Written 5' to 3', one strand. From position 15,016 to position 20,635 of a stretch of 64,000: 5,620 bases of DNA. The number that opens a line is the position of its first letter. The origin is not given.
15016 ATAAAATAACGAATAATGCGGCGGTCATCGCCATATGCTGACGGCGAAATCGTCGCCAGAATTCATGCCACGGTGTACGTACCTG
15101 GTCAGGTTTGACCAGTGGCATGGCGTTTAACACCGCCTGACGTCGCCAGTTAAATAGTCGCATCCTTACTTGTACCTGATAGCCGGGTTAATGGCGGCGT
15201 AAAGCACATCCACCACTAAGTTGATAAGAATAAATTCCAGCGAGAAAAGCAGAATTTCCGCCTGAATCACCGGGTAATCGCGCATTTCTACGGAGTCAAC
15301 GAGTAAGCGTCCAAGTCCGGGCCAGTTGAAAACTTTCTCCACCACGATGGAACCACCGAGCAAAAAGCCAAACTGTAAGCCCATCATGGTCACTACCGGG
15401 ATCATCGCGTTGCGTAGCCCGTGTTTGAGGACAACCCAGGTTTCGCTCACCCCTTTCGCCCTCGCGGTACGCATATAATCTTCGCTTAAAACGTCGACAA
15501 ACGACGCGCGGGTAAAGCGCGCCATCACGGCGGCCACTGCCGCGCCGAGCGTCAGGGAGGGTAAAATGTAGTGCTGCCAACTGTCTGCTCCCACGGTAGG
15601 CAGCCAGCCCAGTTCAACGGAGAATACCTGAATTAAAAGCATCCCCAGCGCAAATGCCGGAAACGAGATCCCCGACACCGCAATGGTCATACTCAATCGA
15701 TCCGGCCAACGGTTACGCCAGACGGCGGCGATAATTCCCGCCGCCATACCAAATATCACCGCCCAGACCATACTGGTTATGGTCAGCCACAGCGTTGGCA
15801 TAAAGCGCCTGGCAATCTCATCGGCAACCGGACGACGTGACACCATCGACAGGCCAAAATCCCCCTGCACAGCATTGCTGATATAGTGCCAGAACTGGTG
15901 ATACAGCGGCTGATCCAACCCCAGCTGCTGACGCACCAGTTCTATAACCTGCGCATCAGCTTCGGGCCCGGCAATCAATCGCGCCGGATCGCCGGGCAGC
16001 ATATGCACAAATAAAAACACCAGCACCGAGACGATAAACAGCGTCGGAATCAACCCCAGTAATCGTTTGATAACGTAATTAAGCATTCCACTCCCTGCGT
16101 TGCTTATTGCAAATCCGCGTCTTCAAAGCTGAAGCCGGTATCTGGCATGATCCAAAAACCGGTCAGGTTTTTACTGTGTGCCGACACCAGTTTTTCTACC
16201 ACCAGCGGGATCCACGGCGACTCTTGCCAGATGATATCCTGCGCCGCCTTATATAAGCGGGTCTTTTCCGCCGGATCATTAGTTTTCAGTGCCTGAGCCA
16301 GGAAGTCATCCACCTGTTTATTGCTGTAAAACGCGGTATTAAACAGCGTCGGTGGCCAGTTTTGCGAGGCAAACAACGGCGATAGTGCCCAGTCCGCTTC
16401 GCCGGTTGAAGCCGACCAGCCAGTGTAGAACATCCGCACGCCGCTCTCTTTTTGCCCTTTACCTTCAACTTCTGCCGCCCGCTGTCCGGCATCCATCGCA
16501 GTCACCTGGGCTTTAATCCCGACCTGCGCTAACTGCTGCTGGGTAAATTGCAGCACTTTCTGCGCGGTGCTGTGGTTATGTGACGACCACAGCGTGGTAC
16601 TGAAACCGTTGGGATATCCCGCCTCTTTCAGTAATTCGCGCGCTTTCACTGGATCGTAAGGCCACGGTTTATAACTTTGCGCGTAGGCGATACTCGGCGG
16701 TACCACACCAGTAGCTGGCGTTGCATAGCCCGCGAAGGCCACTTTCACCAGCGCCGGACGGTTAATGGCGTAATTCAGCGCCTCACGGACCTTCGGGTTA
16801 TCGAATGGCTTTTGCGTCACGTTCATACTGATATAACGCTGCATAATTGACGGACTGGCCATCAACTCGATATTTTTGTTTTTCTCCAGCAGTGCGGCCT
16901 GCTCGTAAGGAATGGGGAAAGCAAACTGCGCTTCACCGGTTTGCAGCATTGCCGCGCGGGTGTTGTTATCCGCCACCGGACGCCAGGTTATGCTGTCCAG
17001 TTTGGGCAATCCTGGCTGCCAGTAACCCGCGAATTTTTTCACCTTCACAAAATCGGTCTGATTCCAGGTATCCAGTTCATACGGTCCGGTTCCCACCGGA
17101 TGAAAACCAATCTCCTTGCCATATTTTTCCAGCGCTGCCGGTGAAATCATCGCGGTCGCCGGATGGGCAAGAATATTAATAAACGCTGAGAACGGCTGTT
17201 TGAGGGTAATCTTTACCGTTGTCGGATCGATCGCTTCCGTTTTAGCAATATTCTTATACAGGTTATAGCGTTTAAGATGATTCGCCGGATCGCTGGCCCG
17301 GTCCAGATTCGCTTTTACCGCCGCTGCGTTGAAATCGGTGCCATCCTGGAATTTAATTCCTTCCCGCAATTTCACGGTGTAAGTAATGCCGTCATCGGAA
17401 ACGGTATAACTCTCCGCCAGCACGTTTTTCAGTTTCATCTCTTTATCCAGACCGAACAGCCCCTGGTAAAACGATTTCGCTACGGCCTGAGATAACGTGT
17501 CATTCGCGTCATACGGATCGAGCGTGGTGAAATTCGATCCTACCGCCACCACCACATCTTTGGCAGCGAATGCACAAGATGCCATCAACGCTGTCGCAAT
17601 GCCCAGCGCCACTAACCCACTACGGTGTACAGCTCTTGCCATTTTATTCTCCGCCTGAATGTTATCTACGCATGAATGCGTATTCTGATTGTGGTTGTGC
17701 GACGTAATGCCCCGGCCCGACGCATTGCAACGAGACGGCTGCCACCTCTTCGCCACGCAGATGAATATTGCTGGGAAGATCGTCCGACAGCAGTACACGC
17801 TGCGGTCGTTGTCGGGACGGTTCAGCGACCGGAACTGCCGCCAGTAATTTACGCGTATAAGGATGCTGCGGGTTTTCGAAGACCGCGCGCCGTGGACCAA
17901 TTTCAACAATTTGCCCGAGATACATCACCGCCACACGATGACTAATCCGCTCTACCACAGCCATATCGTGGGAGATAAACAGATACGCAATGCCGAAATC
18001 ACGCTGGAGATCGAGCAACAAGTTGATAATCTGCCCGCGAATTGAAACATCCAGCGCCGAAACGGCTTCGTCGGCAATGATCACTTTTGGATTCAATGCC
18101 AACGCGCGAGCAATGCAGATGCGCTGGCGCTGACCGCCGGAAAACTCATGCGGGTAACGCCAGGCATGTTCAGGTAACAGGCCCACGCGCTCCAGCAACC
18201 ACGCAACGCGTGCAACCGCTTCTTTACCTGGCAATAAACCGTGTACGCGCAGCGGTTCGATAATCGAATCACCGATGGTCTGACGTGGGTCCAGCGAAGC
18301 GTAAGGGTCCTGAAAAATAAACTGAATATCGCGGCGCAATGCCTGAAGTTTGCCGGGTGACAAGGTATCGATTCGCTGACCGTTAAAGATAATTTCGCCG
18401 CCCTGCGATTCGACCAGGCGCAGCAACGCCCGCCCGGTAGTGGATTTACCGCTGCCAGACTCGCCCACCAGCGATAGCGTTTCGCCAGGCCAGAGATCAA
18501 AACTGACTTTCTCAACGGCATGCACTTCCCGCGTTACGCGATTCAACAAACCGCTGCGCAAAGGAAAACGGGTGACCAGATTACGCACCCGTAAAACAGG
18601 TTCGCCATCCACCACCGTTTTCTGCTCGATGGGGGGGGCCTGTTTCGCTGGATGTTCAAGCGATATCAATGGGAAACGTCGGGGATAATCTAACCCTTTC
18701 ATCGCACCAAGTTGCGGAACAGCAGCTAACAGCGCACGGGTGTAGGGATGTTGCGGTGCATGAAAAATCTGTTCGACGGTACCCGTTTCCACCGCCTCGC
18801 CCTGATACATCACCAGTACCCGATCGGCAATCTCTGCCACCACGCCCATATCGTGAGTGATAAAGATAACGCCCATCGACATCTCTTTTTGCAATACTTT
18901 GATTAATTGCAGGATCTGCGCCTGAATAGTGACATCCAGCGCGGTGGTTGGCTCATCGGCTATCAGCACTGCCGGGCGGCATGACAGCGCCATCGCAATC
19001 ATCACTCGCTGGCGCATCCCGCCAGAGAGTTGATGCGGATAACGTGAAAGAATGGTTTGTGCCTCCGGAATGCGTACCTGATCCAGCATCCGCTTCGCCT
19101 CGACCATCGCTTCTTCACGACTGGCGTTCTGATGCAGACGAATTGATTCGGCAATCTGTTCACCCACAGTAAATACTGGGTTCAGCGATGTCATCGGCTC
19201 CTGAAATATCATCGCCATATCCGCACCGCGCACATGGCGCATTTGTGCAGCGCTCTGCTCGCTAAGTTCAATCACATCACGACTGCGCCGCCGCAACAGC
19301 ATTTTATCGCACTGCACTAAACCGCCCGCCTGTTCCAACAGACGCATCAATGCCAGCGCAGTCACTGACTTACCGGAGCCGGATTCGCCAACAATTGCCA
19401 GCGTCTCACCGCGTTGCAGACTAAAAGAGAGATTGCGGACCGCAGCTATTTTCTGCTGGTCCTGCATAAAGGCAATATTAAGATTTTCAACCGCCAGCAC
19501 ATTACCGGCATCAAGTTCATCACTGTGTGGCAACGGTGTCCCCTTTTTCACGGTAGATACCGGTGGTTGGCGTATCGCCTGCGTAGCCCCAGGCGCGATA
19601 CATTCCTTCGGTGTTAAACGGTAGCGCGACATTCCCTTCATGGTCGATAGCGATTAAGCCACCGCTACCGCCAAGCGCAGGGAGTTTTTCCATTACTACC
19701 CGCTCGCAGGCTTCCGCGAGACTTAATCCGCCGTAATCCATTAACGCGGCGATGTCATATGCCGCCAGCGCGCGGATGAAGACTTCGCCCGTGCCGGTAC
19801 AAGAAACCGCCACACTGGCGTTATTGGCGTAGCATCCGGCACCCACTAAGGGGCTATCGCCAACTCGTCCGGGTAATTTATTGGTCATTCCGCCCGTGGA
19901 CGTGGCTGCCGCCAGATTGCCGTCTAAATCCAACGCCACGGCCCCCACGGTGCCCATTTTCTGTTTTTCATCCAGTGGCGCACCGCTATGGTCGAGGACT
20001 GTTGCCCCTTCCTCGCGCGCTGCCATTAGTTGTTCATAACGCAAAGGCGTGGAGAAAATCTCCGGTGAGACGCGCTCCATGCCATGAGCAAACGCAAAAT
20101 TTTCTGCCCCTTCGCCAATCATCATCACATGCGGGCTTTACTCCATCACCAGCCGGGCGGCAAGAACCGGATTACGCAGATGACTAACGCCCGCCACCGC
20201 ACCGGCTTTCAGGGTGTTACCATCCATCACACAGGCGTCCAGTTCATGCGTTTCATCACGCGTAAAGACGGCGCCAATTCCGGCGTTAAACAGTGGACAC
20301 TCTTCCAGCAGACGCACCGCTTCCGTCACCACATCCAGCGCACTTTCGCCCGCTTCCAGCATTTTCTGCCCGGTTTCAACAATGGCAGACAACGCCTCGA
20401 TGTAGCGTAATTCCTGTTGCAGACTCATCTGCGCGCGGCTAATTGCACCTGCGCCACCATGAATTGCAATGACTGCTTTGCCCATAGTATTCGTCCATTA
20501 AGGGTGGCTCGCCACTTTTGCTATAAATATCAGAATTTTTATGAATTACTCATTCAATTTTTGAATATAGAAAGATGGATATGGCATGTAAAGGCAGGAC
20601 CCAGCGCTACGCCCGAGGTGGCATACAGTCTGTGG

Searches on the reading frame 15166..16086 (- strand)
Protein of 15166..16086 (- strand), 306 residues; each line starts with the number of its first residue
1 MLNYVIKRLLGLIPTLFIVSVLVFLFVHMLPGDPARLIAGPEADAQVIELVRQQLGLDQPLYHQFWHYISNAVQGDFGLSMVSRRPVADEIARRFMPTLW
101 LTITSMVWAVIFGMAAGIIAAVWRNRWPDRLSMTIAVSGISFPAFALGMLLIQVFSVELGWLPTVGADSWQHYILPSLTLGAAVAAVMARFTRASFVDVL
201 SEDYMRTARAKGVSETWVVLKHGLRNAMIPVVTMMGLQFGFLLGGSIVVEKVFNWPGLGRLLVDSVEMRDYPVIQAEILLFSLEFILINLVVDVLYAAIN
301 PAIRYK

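Call 44: find_homologous_proteins(query=window:15166-16086:-, max_evalue=1e-20)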
Query window:15166-16086:- (306 aa): 7999 proteins with E <= 1e-20 among 8000 candidates; the best 120 are listed.
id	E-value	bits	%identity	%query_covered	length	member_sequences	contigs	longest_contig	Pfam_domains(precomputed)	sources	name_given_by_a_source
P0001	5.5e-193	658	99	100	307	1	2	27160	PF19300.5,PF00528.28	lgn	-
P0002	1.6e-192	657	99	100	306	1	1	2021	PF19300.5,PF00528.28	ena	-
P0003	2.2e-192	656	99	100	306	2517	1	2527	PF19300.5,PF00528.28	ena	-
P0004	2.4e-192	656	99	100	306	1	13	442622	PF19300.5,PF00528.28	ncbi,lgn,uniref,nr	ncbi:glutathione ABC transporter permease GsiC [Escherichia coli]|uniref:glutathione ABC transporter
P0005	4.2e-192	655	99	100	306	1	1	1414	PF19300.5,PF00528.28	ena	-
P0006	4.6e-192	655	98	100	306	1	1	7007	PF19300.5,PF00528.28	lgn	-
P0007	5.0e-192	655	99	100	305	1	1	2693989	PF19300.5,PF00528.28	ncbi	-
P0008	9.4e-192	654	99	100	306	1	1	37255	PF19300.5,PF00528.28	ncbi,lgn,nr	ncbi:glutathione ABC transporter permease GsiC [Shigella sonnei]|nr:glutathione ABC transporter perm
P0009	2.2e-191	653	98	100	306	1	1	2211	PF19300.5,PF00528.28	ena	-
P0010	3.4e-191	652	98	100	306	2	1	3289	PF19300.5,PF00528.28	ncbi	-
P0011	3.5e-191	652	97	100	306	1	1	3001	PF19300.5,PF00528.28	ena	-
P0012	3.6e-191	652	97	100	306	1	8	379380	PF19300.5,PF00528.28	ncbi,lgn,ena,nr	ncbi:glutathione ABC transporter permease GsiC [Escherichia coli]|nr:glutathione ABC transporter per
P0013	4.0e-191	652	98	100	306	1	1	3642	PF19300.5,PF00528.28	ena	-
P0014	4.1e-191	652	99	99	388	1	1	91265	PF19300.5,PF00528.28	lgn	-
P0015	4.9e-191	652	97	100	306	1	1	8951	PF19300.5,PF00528.28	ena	-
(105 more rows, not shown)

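Call 46: search_solved_structures(query=window:15166-16086:-, max_evalue=1e-10, show_alignments=4)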
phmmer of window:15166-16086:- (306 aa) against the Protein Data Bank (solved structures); distinct sequences matched with E-value up to 1e-10: 4.
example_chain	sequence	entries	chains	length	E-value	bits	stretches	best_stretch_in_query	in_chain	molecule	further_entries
8z1v_A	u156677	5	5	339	1.1e-77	264.8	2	168-306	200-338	Dipeptide transport system permease protein DppB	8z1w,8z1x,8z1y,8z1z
8z21_A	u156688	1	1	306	4.6e-54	187.2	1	1-305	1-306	Oligopeptide transport system permease protein OppB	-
8j5q_B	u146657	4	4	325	3.1e-48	168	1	1-304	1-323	Putative peptide transport permease protein Rv1283c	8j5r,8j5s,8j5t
8wd9_B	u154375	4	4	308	9.8e-46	159.8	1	4-305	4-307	Probable dipeptide-transport integral membrane protein ABC transporter DppB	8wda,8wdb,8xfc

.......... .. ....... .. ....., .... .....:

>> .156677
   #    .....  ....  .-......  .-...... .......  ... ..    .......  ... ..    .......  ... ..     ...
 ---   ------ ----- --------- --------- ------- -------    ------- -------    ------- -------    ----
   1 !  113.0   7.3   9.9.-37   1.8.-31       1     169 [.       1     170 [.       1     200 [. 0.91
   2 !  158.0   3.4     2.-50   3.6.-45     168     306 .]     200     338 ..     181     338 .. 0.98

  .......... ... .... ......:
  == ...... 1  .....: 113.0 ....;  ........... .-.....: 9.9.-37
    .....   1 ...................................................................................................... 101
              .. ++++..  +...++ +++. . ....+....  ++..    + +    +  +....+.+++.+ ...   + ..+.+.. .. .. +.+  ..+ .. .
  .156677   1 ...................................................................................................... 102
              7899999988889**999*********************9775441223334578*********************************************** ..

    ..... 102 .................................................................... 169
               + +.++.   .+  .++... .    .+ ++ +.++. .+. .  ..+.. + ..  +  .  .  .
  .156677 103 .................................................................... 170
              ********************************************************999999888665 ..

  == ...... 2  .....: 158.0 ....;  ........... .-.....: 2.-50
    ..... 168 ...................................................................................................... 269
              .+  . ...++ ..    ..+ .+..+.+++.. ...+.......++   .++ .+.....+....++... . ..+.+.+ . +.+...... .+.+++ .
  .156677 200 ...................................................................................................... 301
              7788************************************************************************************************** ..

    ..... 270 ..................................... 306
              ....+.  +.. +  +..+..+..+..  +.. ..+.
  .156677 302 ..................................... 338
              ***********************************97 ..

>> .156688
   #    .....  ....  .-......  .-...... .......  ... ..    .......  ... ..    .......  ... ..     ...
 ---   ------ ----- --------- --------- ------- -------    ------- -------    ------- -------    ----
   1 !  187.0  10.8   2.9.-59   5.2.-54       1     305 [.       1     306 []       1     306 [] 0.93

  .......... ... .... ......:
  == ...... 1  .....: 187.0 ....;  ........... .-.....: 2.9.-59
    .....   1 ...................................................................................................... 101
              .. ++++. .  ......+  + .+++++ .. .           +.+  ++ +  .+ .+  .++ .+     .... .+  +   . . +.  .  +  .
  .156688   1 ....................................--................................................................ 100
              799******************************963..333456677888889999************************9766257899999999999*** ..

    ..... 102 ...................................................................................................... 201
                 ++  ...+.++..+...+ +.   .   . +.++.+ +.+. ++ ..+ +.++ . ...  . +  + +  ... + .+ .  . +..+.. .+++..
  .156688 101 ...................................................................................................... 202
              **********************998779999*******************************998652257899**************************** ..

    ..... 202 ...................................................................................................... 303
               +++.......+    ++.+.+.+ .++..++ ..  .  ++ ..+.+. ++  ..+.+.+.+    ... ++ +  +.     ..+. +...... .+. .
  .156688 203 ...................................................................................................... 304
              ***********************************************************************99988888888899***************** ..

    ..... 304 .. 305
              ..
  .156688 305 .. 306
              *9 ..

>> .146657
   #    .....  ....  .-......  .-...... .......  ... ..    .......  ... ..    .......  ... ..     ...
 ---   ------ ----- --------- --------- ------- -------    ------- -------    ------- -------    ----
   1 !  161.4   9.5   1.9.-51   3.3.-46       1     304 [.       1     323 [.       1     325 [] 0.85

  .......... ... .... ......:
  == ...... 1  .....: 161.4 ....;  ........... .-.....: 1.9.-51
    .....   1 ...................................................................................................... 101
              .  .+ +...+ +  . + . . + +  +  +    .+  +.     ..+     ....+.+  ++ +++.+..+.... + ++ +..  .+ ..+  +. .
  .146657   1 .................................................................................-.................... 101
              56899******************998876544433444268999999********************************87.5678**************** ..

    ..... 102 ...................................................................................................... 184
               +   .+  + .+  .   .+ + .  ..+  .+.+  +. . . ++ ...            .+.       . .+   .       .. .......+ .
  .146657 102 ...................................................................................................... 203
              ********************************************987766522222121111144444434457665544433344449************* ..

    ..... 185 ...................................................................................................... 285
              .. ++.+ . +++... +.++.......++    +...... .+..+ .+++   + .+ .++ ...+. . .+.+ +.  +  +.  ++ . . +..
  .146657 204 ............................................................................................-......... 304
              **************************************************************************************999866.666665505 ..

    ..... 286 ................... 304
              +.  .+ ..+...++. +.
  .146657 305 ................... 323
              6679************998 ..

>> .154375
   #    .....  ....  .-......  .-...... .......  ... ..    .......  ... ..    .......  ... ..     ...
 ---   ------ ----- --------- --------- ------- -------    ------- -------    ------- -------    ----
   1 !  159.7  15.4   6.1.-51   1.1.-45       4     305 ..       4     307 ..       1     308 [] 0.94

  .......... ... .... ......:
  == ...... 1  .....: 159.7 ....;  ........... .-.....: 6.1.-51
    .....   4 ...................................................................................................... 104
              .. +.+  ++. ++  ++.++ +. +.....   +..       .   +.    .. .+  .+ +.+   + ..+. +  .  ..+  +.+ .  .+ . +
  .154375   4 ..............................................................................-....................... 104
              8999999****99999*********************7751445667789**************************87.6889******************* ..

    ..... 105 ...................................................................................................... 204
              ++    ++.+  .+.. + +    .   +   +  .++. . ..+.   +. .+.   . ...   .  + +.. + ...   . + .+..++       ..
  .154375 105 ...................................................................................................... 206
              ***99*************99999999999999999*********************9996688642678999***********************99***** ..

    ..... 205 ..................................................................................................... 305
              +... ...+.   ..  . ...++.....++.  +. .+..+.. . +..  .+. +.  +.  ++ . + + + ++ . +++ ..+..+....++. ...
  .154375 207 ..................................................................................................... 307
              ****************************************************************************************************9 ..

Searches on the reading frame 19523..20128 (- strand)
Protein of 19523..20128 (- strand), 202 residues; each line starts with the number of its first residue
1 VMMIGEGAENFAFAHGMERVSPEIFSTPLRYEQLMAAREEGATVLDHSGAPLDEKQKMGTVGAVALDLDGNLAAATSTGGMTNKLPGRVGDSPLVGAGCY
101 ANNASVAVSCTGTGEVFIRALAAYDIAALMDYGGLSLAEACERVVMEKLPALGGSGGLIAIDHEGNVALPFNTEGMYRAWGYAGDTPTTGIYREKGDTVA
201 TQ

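Call 21: search_protein_families(library=pfam, proteins=[window:19523-20128:-])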
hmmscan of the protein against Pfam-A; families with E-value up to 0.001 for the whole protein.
seq(202 aa): 1 family
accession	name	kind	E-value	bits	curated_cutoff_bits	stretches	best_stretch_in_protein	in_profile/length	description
PF01112.23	Asparaginase_2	-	1.5e-68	231.7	27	1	1-191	114-308/309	Asparaginase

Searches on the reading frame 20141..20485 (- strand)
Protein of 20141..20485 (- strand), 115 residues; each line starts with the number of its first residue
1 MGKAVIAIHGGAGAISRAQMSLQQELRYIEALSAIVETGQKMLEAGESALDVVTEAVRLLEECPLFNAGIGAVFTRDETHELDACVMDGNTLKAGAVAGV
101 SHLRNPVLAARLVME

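Call 21: search_protein_families(library=pfam, proteins=[window:20141-20485:-])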
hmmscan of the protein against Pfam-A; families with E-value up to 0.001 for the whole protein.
seq(115 aa): 1 family
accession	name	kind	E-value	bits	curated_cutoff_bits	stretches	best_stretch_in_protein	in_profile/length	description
PF01112.23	Asparaginase_2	-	1.9e-39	136.1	27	1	5-115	2-109/309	Asparaginase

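Call 56: list_cluster_members(proteins=[window:20141-20485:-, window:19523-20128:-, window:19523-20125:-])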
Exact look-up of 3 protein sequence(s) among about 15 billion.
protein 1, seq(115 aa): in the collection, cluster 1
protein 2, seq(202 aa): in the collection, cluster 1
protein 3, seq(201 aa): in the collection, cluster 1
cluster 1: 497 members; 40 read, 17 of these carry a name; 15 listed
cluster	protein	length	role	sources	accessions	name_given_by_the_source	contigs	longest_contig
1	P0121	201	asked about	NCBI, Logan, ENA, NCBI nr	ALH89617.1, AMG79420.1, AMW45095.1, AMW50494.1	hypothetical protein ACU99_15695 [Escherichia coli] | hypothetical protein AO055_04730 [Escherichia coli O157:H7]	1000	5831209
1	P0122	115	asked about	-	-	L-asparaginase [Escherichia coli] | Uncharacterized protein n=42 Tax=cellular organisms TaxID=131567 RepID=C3SDR6_ECOLX | hypothetical protein Z1051 [Escherichia coli O157:H7 str. EDL933]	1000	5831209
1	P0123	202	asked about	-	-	hypothetical protein FP274_002330 [Escherichia coli] | Isoaspartyl peptidase n=2 Tax=Escherichia coli TaxID=562 RepID=C3THE7_ECOLX | hypothetical protein Z1052 [Escherichia coli O157:H7 str. EDL933]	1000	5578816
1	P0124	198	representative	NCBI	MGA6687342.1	isoaspartyl peptidase/L-asparaginase, partial [Escherichia coli]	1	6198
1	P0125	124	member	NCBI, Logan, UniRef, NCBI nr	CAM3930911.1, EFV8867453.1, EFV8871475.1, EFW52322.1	L-asparaginase [Shigella dysenteriae] | L-asparaginase n=1 Tax=Shigella dysenteriae TaxID=622 RepID=A0A2S8DGK6_SHIDY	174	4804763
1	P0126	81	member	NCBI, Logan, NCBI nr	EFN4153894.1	hypothetical protein FQH74_17025, partial [Escherichia coli] | hypothetical protein [Escherichia coli]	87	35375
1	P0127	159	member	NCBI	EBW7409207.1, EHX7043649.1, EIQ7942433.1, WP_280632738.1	isoaspartyl peptidase/L-asparaginase, partial [Salmonella enterica subsp. enterica ...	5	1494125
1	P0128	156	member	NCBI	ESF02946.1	isoaspartyl peptidase, partial [Salmonella enterica subsp. enterica serovar Virchow str. ...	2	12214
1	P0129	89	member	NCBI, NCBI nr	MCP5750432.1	isoaspartyl peptidase/L-asparaginase, partial [Klebsiella pneumoniae] | isoaspartyl peptidase/L-asparaginase [Klebsiella pneumoniae]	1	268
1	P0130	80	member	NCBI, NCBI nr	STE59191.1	putative L-asparaginase [Escherichia coli]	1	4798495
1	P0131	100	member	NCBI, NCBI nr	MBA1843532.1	hypothetical protein G9H56_26045, partial [Escherichia coli] | hypothetical protein [Escherichia coli]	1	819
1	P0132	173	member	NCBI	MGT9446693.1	isoaspartyl peptidase/L-asparaginase, partial [Escherichia coli]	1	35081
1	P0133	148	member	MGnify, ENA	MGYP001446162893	CR=1 FL=1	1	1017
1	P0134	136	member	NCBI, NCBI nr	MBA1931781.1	L-asparaginase [Escherichia coli]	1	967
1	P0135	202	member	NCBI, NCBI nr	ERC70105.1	isoaspartyl peptidase [Escherichia coli 08BKT055439]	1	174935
